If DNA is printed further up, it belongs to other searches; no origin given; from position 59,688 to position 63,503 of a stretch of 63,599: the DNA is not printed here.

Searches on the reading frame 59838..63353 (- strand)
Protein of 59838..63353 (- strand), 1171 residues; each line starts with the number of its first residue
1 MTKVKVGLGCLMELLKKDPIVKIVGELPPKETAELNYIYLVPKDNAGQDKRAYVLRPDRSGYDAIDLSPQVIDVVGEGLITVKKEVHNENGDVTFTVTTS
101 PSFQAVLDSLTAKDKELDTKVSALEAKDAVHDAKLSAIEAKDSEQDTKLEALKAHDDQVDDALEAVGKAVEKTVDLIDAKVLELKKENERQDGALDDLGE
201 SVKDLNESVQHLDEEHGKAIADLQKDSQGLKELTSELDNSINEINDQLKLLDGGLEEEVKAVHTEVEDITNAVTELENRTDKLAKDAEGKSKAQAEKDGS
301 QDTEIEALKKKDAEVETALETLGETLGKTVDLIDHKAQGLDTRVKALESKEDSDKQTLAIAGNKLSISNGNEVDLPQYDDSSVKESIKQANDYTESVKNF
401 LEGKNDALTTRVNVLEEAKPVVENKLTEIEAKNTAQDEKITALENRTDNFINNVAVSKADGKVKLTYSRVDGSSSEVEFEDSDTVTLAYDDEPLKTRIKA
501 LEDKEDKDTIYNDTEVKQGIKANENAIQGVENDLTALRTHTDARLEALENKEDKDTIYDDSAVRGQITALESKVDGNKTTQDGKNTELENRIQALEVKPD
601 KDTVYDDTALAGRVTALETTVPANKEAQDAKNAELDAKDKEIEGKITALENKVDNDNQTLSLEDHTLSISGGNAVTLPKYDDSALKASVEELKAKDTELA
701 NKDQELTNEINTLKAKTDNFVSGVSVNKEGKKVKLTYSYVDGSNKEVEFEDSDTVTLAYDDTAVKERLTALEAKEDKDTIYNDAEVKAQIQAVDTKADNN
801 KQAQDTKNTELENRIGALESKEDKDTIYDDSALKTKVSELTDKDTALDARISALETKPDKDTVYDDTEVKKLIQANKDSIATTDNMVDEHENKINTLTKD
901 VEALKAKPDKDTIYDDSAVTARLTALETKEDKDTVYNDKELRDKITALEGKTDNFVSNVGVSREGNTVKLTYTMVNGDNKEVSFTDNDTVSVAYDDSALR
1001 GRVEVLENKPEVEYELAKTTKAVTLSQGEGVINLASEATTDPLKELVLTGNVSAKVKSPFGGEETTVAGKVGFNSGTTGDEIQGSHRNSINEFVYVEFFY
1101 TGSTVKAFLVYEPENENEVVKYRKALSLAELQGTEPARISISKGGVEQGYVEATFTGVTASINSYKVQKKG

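Call 6: search_protein_families(library=phrogs, proteins=[window:59838-63353:-], max_evalue=0.01)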
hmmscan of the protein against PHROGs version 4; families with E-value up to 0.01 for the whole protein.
window:59838-63353:- (1171 aa): 2 families
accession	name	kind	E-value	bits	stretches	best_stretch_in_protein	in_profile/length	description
phrog_32123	-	unknown function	9.4e-16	58.2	3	891-929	161-199/532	-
phrog_19421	-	head and packaging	0.0058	17.8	0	1065-1126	41-102/106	head decoration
